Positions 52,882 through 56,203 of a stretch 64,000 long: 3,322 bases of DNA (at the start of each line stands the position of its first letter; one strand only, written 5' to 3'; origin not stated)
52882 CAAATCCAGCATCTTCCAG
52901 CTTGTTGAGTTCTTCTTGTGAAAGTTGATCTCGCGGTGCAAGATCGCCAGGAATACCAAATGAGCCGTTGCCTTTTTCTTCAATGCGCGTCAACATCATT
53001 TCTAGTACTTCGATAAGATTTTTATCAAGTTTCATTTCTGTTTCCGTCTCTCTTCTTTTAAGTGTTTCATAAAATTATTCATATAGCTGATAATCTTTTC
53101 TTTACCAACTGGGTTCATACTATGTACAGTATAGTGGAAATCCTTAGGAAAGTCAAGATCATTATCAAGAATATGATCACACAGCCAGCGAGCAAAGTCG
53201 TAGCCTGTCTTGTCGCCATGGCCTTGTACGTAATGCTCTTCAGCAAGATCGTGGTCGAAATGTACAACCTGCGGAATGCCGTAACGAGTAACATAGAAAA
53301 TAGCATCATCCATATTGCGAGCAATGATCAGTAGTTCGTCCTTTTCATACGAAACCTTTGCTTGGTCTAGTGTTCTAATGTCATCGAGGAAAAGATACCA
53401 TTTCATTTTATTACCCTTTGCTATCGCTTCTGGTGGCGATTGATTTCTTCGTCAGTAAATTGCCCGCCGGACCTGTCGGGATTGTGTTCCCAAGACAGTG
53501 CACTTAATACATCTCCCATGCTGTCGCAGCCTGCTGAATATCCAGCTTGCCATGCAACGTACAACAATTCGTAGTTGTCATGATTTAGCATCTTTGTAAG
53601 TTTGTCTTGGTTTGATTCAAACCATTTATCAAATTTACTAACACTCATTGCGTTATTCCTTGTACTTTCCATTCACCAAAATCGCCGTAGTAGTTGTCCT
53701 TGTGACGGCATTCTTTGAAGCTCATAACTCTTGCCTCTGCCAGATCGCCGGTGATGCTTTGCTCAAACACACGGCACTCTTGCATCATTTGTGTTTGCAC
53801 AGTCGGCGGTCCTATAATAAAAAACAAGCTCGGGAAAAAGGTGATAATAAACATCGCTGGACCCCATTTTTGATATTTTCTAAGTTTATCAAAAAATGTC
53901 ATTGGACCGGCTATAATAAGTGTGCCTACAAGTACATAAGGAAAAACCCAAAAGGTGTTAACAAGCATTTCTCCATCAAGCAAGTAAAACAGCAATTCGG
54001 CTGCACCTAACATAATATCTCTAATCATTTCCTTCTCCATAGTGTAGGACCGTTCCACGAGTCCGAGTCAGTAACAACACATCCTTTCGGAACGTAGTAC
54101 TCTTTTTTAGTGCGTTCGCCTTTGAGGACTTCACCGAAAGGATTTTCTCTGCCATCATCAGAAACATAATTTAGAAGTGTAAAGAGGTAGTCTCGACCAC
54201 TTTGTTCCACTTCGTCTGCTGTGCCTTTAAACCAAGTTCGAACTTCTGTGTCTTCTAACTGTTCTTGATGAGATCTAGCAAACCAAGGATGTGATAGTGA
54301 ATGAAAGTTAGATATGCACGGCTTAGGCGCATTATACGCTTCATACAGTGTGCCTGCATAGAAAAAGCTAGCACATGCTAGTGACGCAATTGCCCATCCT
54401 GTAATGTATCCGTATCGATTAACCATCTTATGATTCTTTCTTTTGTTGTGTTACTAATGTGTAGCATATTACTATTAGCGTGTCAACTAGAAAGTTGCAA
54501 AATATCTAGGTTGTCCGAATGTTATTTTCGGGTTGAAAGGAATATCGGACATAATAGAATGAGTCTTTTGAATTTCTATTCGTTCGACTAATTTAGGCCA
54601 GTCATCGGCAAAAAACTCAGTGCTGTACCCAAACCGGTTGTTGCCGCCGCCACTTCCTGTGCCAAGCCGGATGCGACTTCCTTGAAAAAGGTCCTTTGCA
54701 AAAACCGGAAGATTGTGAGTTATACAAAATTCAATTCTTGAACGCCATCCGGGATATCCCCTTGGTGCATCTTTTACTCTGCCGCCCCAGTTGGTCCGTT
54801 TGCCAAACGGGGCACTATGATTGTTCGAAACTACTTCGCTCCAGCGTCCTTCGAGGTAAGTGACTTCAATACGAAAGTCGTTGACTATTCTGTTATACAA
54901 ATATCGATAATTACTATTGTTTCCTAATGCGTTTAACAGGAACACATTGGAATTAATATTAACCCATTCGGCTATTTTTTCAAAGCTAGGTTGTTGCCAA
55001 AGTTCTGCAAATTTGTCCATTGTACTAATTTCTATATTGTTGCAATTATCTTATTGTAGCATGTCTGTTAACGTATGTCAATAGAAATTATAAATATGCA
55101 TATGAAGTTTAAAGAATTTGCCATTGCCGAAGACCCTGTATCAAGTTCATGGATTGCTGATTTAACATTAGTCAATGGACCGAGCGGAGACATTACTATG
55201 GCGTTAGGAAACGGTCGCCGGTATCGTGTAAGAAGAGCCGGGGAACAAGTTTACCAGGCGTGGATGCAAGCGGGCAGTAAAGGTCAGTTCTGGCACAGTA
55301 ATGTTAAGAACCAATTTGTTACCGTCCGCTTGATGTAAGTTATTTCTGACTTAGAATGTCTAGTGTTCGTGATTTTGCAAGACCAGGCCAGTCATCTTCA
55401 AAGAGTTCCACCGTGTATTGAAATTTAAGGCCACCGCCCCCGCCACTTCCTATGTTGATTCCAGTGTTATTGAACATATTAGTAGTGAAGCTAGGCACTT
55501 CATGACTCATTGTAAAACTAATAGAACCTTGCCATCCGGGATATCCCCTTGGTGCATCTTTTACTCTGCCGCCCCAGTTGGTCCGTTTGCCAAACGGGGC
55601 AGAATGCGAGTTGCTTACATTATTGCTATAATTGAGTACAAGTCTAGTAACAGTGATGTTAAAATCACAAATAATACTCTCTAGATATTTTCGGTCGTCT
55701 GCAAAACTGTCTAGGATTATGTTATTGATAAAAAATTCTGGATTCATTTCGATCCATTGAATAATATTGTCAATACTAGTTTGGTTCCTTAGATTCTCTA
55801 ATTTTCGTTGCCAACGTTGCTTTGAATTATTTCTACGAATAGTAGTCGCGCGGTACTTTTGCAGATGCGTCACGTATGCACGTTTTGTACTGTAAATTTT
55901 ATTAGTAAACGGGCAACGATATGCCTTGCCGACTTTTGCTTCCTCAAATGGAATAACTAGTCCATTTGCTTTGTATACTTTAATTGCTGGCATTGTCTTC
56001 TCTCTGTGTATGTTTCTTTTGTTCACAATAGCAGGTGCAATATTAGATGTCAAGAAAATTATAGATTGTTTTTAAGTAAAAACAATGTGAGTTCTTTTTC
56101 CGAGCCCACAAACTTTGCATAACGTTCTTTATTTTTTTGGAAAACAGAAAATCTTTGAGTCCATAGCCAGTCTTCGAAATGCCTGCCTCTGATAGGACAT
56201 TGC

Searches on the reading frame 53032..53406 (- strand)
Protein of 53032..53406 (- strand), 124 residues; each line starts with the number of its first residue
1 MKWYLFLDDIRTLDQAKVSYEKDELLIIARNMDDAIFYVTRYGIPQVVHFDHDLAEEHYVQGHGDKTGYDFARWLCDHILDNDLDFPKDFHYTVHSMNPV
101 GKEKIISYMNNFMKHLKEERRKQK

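Call 30: search_protein_families(library=pfam, proteins=[window:53032-53406:-], max_evalue=0.01)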
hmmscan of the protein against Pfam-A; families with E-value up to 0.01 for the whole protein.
window:53032-53406:- (124 aa): 1 family
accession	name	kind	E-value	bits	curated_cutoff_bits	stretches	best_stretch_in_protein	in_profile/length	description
PF20274.4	cREC_REC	-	2.8e-20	73.2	27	1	4-111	2-88/88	Cyclic-phosphate processing Receiver domain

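Call 76: search_protein_families(library=phrogs, proteins=[window:53032-53406:-], max_evalue=0.001)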
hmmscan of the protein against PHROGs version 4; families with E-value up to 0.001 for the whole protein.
window:53032-53406:- (124 aa): 1 family
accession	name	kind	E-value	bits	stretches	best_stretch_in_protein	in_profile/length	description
phrog_1479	-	unknown function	5.1e-26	92.4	1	1-117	4-107/124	-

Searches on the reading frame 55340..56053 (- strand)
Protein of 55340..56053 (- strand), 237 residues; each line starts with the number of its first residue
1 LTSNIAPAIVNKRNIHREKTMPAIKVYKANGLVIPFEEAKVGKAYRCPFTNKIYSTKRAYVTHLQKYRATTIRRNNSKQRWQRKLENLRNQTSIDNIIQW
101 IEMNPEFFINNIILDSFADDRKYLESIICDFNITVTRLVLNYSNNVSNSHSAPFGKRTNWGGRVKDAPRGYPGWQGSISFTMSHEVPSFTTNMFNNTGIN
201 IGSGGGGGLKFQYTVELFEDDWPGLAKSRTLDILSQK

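Call 30: search_protein_families(library=pfam, proteins=[window:55340-56053:-], max_evalue=0.01)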
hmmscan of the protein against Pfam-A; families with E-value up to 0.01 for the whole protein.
window:55340-56053:- (237 aa): 0 families

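Call 76: search_protein_families(library=phrogs, proteins=[window:55340-56053:-], max_evalue=0.001)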
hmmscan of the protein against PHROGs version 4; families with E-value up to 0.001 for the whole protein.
window:55340-56053:- (237 aa): 1 family
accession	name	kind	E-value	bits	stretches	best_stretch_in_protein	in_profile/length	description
phrog_12523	-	unknown function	6e-06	27.5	1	82-225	47-195/197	-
